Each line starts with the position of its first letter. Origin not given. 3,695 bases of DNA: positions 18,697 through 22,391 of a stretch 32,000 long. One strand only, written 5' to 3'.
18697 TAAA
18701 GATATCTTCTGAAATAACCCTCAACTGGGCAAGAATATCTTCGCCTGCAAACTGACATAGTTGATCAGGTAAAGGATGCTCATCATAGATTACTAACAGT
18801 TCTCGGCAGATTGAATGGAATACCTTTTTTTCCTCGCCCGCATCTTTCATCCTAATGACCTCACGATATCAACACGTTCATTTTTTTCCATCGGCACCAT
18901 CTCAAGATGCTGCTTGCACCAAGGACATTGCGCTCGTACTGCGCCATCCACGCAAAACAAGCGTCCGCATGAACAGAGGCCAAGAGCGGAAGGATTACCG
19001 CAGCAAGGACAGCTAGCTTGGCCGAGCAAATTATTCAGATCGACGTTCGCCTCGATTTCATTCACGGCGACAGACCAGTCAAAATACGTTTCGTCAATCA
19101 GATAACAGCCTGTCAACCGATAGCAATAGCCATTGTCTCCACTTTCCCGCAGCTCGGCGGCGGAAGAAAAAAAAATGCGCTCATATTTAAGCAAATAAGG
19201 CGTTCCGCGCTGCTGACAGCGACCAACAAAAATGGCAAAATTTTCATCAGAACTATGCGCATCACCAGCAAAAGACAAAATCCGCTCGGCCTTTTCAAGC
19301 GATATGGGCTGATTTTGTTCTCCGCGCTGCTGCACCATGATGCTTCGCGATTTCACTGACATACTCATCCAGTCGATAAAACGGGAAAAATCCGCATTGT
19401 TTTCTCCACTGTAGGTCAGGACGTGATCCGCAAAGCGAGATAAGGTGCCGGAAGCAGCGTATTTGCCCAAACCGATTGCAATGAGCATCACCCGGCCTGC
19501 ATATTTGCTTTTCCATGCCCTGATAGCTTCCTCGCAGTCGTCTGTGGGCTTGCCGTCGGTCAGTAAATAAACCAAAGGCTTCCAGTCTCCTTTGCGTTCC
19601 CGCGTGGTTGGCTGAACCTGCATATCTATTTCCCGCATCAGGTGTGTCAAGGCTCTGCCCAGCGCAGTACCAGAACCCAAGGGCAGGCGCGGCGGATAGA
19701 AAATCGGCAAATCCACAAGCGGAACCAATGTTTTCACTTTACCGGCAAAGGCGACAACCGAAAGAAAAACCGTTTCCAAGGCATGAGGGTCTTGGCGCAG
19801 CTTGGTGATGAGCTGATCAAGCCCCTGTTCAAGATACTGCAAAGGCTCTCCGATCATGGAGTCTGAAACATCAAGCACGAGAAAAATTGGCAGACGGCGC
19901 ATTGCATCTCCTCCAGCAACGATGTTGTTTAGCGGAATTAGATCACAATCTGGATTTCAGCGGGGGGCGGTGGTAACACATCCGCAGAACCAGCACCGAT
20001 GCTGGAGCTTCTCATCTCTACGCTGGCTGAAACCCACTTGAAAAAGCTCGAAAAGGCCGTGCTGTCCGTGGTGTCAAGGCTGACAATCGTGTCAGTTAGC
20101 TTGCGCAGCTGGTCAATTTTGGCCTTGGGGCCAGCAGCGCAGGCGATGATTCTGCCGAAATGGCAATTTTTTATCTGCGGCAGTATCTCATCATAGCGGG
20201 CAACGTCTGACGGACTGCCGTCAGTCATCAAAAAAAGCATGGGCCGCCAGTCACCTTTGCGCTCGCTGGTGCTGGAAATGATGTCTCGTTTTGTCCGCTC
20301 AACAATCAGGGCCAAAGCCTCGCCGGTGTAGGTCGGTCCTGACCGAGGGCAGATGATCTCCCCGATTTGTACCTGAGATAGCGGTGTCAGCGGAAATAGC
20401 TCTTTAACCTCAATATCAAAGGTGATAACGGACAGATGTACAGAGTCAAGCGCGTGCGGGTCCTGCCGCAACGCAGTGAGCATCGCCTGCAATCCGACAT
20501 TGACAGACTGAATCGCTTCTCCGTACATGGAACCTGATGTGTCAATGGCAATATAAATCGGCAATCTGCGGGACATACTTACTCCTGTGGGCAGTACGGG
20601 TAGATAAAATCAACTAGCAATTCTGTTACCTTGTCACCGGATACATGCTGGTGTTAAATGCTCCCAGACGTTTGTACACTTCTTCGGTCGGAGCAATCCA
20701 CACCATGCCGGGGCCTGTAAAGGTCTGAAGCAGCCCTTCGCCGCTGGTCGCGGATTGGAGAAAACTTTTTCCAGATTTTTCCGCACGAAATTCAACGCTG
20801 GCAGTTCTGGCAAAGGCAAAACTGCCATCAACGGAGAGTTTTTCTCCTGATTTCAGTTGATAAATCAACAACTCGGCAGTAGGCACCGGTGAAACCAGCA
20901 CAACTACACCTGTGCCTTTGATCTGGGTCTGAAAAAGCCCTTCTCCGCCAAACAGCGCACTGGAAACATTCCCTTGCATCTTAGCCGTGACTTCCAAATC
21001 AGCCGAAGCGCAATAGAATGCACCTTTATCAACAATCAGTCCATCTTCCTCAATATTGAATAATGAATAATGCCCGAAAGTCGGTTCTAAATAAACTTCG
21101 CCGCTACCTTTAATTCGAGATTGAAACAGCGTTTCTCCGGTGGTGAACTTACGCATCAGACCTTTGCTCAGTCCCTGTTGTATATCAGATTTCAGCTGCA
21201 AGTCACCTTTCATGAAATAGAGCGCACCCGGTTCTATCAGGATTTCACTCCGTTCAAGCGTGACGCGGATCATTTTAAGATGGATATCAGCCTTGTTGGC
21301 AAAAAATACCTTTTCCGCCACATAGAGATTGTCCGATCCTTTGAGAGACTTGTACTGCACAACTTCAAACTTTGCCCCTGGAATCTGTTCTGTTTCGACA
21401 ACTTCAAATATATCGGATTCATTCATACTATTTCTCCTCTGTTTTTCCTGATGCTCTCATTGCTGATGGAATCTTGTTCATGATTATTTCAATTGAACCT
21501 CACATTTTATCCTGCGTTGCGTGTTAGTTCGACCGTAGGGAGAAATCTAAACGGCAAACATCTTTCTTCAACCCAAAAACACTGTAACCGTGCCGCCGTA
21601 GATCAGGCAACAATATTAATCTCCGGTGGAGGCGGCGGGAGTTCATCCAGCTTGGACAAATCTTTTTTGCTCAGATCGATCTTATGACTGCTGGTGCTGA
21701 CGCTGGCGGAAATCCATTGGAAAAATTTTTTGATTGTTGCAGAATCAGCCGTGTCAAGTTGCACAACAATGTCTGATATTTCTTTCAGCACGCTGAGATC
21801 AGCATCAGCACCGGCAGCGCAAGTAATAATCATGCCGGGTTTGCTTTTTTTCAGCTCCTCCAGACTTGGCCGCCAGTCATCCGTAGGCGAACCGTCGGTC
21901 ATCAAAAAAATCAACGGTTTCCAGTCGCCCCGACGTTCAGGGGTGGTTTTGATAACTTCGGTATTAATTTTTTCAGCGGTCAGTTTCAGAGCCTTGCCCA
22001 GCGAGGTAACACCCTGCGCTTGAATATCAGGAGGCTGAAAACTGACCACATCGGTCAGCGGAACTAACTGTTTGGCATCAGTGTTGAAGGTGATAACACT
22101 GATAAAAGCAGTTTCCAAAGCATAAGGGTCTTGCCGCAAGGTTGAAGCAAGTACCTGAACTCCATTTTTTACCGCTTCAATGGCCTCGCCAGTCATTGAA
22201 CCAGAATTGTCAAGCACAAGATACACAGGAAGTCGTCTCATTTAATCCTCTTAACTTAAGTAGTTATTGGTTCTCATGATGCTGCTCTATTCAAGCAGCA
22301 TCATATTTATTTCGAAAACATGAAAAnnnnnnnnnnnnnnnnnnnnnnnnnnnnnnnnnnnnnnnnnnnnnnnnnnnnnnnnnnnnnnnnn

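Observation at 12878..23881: Ten-gene composite operon with TerD x2, TerY-vWA x3, AIM24, PP2C, kinase and Ca2+ P-type ATPase, but no TerA/B/C/TelA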

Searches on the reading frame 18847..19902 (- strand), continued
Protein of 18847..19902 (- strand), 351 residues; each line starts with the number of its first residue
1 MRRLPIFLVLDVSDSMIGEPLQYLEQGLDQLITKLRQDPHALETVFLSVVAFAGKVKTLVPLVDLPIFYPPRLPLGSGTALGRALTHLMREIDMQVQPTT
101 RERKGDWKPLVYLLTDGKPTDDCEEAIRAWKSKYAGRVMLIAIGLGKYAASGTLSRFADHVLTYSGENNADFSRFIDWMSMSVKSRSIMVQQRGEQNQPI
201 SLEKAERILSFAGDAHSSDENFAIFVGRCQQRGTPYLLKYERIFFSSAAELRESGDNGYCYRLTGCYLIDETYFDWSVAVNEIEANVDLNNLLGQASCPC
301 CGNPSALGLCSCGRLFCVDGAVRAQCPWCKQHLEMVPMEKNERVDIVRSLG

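Call 35: get_annotated_region(hit=H2, flank=16000)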
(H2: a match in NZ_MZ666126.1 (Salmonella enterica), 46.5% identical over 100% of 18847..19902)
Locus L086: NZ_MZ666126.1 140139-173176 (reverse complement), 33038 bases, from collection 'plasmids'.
description: Salmonella enterica subsp. enterica serovar 1,4,[5],12:i:- strain 77_84_18 plasmid p77_84_18, complete sequence
organism: Salmonella enterica (NCBI taxid 2583588)
taxonomy: Bacteria; Pseudomonadota; Gammaproteobacteria; Enterobacterales; Enterobacteriaceae; Salmonella; Salmonella enterica
host: -; source: -; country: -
typing (MOB-suite, as given by PLSDB): conjugative; replicon IncHI2A,IncQ1,rep_cluster_1088; relaxase MOBH; mating-pair formation MPF_F
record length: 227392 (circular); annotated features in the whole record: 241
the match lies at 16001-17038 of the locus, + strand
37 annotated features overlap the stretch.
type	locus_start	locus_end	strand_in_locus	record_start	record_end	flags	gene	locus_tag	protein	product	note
CDS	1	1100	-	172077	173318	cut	-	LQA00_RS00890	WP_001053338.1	VWA domain-containing protein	-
CDS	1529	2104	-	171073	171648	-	-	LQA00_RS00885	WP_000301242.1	TerD family protein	GO:0006950 - response to stress [Evidence IEA]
predicted_resistance_gene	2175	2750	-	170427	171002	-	terD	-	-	tellurium resistance membrane protein TerD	predicted by amrfinderplus; class TELLURIUM; identity 96.35%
CDS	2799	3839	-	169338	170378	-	terC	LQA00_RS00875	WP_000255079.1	tellurium resistance membrane protein TerC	-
CDS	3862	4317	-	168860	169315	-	-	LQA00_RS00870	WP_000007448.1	tellurite resistance TerB family protein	-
CDS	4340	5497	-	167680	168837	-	-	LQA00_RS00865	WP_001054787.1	TerD family protein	-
CDS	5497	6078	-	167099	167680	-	-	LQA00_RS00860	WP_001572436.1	TerD family protein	-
predicted_resistance_gene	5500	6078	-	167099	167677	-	terZ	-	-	tellurium resistance-associated protein TerZ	predicted by amrfinderplus; class TELLURIUM; identity 98.96%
CDS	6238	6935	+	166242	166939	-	-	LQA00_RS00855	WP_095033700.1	IS1-like element IS1B family transposase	GO:0006313 - DNA transposition [Evidence IEA]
CDS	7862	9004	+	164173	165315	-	-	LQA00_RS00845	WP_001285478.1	phosphoribosyltransferase domain-containing protein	-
CDS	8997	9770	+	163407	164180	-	-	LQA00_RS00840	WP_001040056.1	hypothetical protein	-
CDS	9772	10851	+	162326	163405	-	-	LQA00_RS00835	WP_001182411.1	cysteine protease StiP domain-containing protein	-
CDS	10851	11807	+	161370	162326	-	-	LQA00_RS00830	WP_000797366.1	HpcH/HpaI aldolase/citrate lyase family protein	-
CDS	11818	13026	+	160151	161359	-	-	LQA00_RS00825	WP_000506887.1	DUF4236 domain-containing protein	-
predicted_resistance_gene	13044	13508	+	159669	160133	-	terW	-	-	tellurium resistance protein TerW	predicted by amrfinderplus; class TELLURIUM; identity 100.0%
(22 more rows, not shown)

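Call 83: search_protein_families(library=pfam, alignment_id=A4, max_evalue=0.0001)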
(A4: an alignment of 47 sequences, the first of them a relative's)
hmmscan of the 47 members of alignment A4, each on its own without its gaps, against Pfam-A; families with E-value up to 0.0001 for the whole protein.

A. member 1, L003:15736-16212:+ (159 aa): 1 family
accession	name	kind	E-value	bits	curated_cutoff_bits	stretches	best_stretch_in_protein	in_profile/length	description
PF04608.18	PgpA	-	3.7e-35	121.4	28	1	9-152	3-140/141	Phosphatidylglycerophosphatase A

B. families by the number of members that match (of 47 scanned): 38 families (the first 25 are shown)
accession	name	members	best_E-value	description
PF02342.23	TerD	5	1.5e-83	TerD domain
PF15632.11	ATPgrasp_Ter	4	4.9e-41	ATP-grasp in the biosynthetic pathway with Ter operon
PF04608.18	PgpA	3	7.9e-37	Phosphatidylglycerophosphatase A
PF12710.13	HAD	2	5.1e-38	haloacid dehalogenase-like hydrolase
PF14397.11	ATPgrasp_ST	2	2.8e-05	Sugar-transfer associated ATP-grasp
PF04332.21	DUF475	1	3.1e-111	Protein of unknown function (DUF475)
PF05943.17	VipB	1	2.9e-86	EvpB/VC_A0108, tail sheath N-terminal domain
PF15609.12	PRTase_2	1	8.3e-60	Phosphoribosyl transferase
PF07859.19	Abhydrolase_3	1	2.8e-50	alpha/beta hydrolase fold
PF05173.19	DapB_C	1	1.7e-45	Dihydrodipicolinate reductase, C-terminus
PF01113.26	DapB_N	1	3.2e-44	Dihydrodipicolinate reductase, N-terminus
PF08447.18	PAS_3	1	2.2e-42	PAS fold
PF00795.27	CN_hydrolase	1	1.6e-37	Carbon-nitrogen hydrolase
PF03009.23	GDPD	1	5.5e-37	Glycerophosphoryl diester phosphodiesterase family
PF20154.4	LNT_N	1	1.2e-35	Apolipoprotein N-acyltransferase N-terminal domain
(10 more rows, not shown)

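Call 84: search_protein_families(library=padloc, proteins=[L083:5591-5881:+, L083:5878-6207:+, L083:6618-8498:+, L083:11659-12264:+, L083:12344-13390:+, L083:13420-14973:+, L083:15082-17178:+, L083:17182-18996:+, L003:7182-8459:+], max_evalue=0.00001)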
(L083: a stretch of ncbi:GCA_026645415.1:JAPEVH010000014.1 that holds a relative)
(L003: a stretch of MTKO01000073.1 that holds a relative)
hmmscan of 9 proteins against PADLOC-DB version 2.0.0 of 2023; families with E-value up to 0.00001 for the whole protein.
L083:5591-5881:+ (96 aa): 6 families
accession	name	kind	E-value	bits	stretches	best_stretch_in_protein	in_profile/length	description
PDLC04904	PDC-S09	-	5.5e-36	120.9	1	1-94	1-96/104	-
PDLC04902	PDC-S09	-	1e-29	100.7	1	6-94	4-93/97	-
PDLC04906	PDC-S09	-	5.4e-21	72.8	1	6-94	7-96/98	-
PDLC04905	PDC-S09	-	1.1e-17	62.2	1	5-93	3-95/101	-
PDLC04903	PDC-S09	-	1.4e-08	33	1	3-51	6-54/108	-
PDLC04368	PDC-M05A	-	1.2e-07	29.7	1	25-78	109-161/201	-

L083:5878-6207:+ (109 aa): 0 families

L083:6618-8498:+ (626 aa): 0 families

L083:11659-12264:+ (201 aa): 0 families

L083:12344-13390:+ (348 aa): 58 families (the best 25 are shown)
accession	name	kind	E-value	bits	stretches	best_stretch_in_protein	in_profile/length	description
PDLC03378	MTase_II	-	2.2e-68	229.1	1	22-321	4-336/344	Type II methyltransferase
PDLC03234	MTase_II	-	3.9e-65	218.5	2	20-205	4-208/375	Type II methyltransferase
PDLC00026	DruM2|DruM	-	2.2e-61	206.3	1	20-321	4-324/336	DNA cytosine methylase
PDLC03326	MTase_II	-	6.2e-61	204.8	2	21-189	5-188/412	Type II methyltransferase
PDLC03272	MTase_II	-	1.6e-59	200.1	1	22-321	76-396/407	Type II methyltransferase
PDLC03307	MTase_II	-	4.6e-52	175.5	2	24-181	4-194/382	Type II methyltransferase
PDLC00033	DruM2|DruM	-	7.8e-52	174.8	2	22-186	23-201/368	DNA cytosine methylase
PDLC03237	MTase_II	-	6e-46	154.9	2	20-188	793-980/1036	Type II methyltransferase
PDLC02649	DrmMII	-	2.9e-45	153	3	80-180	117-223/422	DrmMII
PDLC00030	DruM2|DruM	-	6.7e-45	151.9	2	82-185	87-193/380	DNA cytosine methylase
PDLC00027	DruM2|DruM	-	1.6e-43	147.5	2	22-183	13-178/361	DNA cytosine methylase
PDLC00029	DruM2|DruM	-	4.3e-41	139.4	2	22-180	6-169/329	DNA cytosine methylase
PDLC00031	DruM2|DruM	-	9.2e-41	138.1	2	22-181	13-176/361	DNA cytosine methylase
PDLC00032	DruM2|DruM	-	1.3e-39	134.6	2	22-199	5-196/424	DNA cytosine methylase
PDLC02650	DrmMII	-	5.6e-39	132.3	3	21-132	9-138/435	DrmMII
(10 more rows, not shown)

L083:13420-14973:+ (517 aa): 0 families

L083:15082-17178:+ (698 aa): 110 families (the best 25 are shown)
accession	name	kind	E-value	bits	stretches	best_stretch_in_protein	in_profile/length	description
PDLC00069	GajA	-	9.6e-249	825.4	1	1-697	1-684/687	AAA ATPase domain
PDLC00077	GajA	-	1.7e-139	464.2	2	1-534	1-525/616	AAA ATPase domain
PDLC00091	GajA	-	9.5e-97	323.3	1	1-697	1-620/627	AAA ATPase domain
PDLC00096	GajA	-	3.8e-88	294.8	1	1-698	1-614/630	AAA ATPase domain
PDLC00099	GajA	-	1.1e-80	270.4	2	160-697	134-618/626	AAA ATPase domain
PDLC00071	GajA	-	2.8e-78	262.2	1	1-599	1-515/588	AAA ATPase domain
PDLC00080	GajA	-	9.2e-78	260.5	1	1-697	1-619/622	AAA ATPase domain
PDLC00070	GajA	-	5.6e-76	254.4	1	1-622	1-557/596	AAA ATPase domain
PDLC00083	GajA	-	2.2e-74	249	2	143-697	119-636/639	AAA ATPase domain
PDLC00064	GajA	-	5.8e-73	244.4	1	284-697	86-457/464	AAA ATPase domain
PDLC00073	GajA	-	8.8e-58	194.6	2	169-697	131-587/589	AAA ATPase domain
PDLC00065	GajA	-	1.7e-54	183.8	1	1-696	1-663/670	AAA ATPase domain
PDLC00063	GajA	-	9.9e-48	161.2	1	1-529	1-540/679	AAA ATPase domain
PDLC00092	GajA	-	6.8e-47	158.3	2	284-516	265-485/604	AAA ATPase domain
PDLC00093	GajA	-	1.2e-44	151.2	2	293-696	338-718/736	AAA ATPase domain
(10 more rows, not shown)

L083:17182-18996:+ (604 aa): 49 families (the best 25 are shown)
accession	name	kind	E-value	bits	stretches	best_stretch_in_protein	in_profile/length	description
PDLC00119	GajB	-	5.5e-162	538.6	1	12-583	11-560/565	UrvD helicase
PDLC00130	GajB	-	7.7e-48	161.1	2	192-312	168-291/589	UrvD helicase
PDLC00117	GajB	-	3.6e-47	159.2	3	193-306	182-297/604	UrvD helicase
PDLC00129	GajB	-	8.2e-47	158.1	1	15-580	23-587/594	UrvD helicase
PDLC00135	GajB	-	1.2e-46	157.9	3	17-95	20-91/603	UrvD helicase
PDLC00127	GajB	-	1.1e-42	144.4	1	17-307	20-285/594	UrvD helicase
PDLC00118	GajB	-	1.9e-41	140.5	2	189-583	108-504/515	UrvD helicase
PDLC00128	GajB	-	1.9e-39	133.9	2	12-100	22-111/685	UrvD helicase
PDLC00122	GajB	-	2.1e-39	133.8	2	212-565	145-471/502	UrvD helicase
PDLC00113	GajB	-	4.3e-39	132.5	2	202-329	149-271/579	UrvD helicase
PDLC00111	GajB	-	4.8e-38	129.2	2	18-112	26-120/625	UrvD helicase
PDLC00143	GajB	-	6.7e-38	128.7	2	18-120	26-128/632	UrvD helicase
PDLC00123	GajB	-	1.1e-37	127.9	2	195-564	142-505/540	UrvD helicase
PDLC03802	RTasHel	-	1.3e-37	128.1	1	20-408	21-355/675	DRT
PDLC00138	GajB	-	6.8e-36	122.1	2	17-311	17-304/581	UrvD helicase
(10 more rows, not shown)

L003:7182-8459:+ (425 aa): 0 families

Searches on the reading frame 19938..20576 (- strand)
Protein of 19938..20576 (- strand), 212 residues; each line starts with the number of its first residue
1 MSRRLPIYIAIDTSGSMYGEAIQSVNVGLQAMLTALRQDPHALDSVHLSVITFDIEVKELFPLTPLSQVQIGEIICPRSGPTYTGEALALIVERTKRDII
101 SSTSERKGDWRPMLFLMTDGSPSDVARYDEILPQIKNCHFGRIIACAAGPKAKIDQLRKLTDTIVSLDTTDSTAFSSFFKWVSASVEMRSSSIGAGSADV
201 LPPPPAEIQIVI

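Call 3: search_protein_families(library=pfam, proteins=[window:19938-20576:-], max_evalue=0.01)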
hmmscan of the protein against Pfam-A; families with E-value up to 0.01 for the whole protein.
window:19938-20576:- (212 aa): 3 families
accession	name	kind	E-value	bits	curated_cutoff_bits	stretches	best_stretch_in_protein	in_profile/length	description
PF00092.34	VWA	-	5.7e-09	36.9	23.8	1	7-161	2-151/174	von Willebrand factor type A domain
PF13519.12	VWA_2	-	3.7e-06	28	27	1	8-120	2-106/107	von Willebrand factor type A domain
PF13768.12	VWA_3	-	0.0032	18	27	0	7-158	3-143/155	von Willebrand factor type A domain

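Call 4: search_protein_families(library=padloc, proteins=[window:19938-20576:-], max_evalue=0.01)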
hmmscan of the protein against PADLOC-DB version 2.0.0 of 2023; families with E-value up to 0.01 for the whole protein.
window:19938-20576:- (212 aa): 0 families

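Call 31: search_protein_families(library=ncbifam, proteins=[window:19938-20576:-], max_evalue=0.001)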
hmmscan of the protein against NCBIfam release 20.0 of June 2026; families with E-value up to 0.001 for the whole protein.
window:19938-20576:- (212 aa): 1 family
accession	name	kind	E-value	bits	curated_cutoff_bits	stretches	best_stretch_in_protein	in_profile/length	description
TIGR03788.1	marine_srt_targ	equivalog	0.00021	19.9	551.65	1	9-64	276-325/629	marine proteobacterial sortase target protein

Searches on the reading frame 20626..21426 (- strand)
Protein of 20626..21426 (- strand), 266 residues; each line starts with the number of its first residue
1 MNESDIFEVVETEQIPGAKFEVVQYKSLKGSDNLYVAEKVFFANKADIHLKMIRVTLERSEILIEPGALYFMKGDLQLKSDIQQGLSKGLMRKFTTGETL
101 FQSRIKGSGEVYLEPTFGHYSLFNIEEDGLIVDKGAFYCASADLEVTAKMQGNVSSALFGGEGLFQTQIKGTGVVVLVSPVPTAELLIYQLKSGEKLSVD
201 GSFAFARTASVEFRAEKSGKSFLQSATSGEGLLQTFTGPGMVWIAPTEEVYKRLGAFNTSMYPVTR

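Call 3: search_protein_families(library=pfam, proteins=[window:20626-21426:-], max_evalue=0.01)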
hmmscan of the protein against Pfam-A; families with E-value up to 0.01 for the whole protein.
window:20626-21426:- (266 aa): 1 family
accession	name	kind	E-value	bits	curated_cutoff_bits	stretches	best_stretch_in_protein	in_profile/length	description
PF01987.23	AIM24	-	3e-46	158.1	25.7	1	50-246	8-204/205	Mitochondrial biogenesis AIM24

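Call 4: search_protein_families(library=padloc, proteins=[window:20626-21426:-], max_evalue=0.01)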
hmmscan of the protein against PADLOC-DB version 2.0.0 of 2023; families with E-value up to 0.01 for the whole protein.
window:20626-21426:- (266 aa): 0 families

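Call 31: search_protein_families(library=ncbifam, proteins=[window:20626-21426:-], max_evalue=0.001)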
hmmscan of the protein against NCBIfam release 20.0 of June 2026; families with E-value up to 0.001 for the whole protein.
window:20626-21426:- (266 aa): 1 family
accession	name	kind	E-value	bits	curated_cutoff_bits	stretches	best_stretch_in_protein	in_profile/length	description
TIGR00266.1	TIGR00266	hypoth_equivalog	3.8e-21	75.7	96.6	1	51-245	12-203/222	TIGR00266 family protein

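Call 87: search_solved_structures(query=window:20626-21426:-, max_evalue=0.01)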
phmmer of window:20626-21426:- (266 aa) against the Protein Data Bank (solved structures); distinct sequences matched with E-value up to 0.01: 2.
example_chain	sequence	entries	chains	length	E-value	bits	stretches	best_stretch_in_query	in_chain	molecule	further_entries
1yox_A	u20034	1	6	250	1.8e-12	50.8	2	51-244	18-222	hypothetical protein PA3696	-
1pg6_A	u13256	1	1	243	1.7e-09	41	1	43-245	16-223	Hypothetical protein SpyM3_0169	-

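Call 101: search_protein_families(library=phrogs, proteins=[window:20626-21426:-], max_evalue=0.01)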
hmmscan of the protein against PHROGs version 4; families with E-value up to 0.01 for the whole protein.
window:20626-21426:- (266 aa): 0 families

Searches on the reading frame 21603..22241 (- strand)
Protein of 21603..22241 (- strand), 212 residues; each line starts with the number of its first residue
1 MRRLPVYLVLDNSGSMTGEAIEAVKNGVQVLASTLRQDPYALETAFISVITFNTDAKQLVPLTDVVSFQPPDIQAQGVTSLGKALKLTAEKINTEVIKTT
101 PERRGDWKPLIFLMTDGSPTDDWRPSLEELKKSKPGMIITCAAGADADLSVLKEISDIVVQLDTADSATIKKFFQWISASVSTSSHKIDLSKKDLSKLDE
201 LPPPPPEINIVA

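Call 3: search_protein_families(library=pfam, proteins=[window:21603-22241:-], max_evalue=0.01)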
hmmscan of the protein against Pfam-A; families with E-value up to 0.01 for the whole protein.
window:21603-22241:- (212 aa): 4 families
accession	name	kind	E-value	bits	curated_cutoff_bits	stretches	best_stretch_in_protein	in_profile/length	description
PF00092.34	VWA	-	1.7e-14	54.9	23.8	1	6-157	2-152/174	von Willebrand factor type A domain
PF13519.12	VWA_2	-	4.1e-09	37.4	27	1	6-117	1-106/107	von Willebrand factor type A domain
PF11775.14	CobT_C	-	0.0014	18.8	21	0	6-36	15-45/220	Cobalamin biosynthesis protein CobT VWA domain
PF10138.15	vWA-TerF-like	-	0.0094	16.6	29.4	0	5-122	3-119/200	vWA found in TerF C terminus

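Call 4: search_protein_families(library=padloc, proteins=[window:21603-22241:-], max_evalue=0.01)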
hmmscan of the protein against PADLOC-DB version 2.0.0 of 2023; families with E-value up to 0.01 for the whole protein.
window:21603-22241:- (212 aa): 0 families

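Call 31: search_protein_families(library=ncbifam, proteins=[window:21603-22241:-], max_evalue=0.001)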
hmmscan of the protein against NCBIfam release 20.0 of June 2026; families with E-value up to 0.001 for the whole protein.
window:21603-22241:- (212 aa): 3 families
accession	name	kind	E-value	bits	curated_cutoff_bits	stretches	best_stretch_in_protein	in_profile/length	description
TIGR02442.1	Cob-chelat-sub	hypoth_equivalog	6.8e-06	24.8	779.45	1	6-118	475-582/641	putative cobaltochelatase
TIGR03788.1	marine_srt_targ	equivalog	2.9e-05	22.7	551.65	1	6-118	274-380/629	marine proteobacterial sortase target protein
TIGR00868.1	hCaCC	subfamily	0.00029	18.7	900.85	1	5-193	306-493/863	calcium-activated chloride channel protein 1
